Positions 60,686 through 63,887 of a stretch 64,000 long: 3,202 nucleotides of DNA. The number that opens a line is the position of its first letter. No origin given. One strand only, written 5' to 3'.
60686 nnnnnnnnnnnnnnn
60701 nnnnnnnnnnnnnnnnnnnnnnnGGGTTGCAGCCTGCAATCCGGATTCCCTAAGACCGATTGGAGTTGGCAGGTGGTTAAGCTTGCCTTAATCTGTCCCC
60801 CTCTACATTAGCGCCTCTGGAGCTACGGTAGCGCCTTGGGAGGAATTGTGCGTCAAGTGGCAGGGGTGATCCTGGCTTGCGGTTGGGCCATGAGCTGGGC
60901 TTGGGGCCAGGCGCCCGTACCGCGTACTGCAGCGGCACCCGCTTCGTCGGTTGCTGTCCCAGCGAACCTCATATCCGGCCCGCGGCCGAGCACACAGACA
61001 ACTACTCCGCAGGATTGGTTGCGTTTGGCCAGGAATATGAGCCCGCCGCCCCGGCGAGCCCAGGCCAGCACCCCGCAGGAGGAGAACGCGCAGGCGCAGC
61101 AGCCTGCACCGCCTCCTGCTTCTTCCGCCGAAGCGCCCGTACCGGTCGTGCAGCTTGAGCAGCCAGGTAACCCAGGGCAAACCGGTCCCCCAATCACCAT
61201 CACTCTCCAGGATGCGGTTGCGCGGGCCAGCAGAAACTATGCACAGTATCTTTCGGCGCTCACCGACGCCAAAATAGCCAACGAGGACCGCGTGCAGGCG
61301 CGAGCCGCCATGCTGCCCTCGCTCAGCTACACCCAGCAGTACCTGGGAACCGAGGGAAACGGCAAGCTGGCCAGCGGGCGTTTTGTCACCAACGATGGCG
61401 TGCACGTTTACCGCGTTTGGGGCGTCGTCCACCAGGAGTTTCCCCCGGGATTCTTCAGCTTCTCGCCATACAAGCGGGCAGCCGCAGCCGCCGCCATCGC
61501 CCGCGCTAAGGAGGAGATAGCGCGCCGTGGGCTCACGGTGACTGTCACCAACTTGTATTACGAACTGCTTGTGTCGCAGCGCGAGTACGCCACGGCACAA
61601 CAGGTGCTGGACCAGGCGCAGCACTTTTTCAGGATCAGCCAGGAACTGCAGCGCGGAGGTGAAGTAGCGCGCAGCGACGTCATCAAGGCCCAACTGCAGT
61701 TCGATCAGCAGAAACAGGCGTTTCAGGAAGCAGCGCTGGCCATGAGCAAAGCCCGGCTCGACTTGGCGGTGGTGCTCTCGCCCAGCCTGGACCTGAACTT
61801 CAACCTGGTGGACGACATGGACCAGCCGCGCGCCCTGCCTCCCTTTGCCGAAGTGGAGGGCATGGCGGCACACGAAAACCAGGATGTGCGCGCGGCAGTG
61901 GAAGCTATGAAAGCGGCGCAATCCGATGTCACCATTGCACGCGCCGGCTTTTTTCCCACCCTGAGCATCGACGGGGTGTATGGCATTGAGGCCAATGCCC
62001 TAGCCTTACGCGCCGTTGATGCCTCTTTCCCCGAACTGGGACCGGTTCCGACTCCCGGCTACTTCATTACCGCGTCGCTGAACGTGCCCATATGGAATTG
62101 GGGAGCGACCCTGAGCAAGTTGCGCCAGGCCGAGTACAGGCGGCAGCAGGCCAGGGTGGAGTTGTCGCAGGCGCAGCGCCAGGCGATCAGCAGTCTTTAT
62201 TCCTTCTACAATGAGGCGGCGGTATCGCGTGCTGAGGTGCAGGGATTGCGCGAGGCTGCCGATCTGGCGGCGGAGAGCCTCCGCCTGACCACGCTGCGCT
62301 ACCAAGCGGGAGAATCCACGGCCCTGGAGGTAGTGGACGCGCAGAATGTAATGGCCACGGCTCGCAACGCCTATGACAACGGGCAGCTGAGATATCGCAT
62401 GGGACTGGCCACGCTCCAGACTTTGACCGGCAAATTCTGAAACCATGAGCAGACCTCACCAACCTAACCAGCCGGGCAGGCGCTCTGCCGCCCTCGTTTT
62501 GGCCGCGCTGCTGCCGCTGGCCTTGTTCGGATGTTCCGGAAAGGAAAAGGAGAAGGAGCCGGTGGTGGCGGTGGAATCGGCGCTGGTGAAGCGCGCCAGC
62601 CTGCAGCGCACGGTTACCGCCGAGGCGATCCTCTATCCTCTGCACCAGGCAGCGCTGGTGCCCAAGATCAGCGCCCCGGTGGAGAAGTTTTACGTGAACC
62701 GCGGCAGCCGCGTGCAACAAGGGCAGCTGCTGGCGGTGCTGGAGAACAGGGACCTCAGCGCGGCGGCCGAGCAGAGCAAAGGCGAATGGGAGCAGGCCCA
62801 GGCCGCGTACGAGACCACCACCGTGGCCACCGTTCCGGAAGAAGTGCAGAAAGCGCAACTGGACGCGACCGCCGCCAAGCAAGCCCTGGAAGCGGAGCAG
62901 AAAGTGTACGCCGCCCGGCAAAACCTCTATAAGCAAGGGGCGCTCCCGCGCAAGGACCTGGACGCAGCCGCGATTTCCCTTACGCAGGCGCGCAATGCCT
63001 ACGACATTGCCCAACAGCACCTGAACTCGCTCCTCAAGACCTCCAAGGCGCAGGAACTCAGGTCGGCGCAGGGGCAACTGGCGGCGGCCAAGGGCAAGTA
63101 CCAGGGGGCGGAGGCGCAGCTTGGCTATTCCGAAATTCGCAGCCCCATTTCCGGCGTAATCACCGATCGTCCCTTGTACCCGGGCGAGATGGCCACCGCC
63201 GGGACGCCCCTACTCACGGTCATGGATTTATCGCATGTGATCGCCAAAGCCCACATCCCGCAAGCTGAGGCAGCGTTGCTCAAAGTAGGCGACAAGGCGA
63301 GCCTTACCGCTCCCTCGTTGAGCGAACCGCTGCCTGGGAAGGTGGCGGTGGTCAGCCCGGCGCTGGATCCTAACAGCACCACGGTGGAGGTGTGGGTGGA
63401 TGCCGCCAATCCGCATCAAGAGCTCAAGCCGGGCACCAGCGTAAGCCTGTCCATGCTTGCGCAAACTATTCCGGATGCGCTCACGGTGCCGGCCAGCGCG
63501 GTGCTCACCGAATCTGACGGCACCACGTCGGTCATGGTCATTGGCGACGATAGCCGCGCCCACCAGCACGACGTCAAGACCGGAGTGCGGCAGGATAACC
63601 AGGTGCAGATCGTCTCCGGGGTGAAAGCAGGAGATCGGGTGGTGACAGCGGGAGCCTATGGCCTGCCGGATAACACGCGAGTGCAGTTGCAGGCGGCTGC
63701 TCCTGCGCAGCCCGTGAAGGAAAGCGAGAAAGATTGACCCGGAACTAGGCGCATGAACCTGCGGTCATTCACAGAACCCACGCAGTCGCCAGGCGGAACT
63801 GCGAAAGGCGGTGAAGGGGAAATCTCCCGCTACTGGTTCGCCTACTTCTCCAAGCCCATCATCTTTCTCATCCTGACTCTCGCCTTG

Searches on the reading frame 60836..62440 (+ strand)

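Call 48: search_protein_families(library=pfam, proteins=[window:60836-62440:+], max_evalue=0.0001)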
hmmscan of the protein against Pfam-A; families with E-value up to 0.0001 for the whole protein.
window:60836-62440:+ (534 aa): 1 family
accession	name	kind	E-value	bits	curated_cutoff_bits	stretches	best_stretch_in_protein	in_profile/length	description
PF02321.23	OEP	-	3e-45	154.8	22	2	339-532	3-187/187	Outer membrane efflux protein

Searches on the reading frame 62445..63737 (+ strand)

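Call 48: search_protein_families(library=pfam, proteins=[window:62445-63737:+], max_evalue=0.0001)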
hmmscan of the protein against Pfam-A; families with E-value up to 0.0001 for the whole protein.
window:62445-63737:+ (430 aa): 4 families
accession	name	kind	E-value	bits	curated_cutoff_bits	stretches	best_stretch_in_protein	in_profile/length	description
PF16576.10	HlyD_D23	-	5.9e-27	94.8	30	1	178-331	55-212/214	Barrel-sandwich domain of CusB or HlyD membrane-fusion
PF13437.12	HlyD_3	-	6e-17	62.8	22.2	1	231-330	2-106/106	HlyD family secretion protein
PF00529.27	CusB_dom_1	-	6.7e-06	26.7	26.5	1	150-401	12-89/89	Cation efflux system protein CusB domain 1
PF13533.13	Biotin_lipoyl_2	-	9.5e-05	22.6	29.8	0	73-100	5-32/32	Biotin-lipoyl like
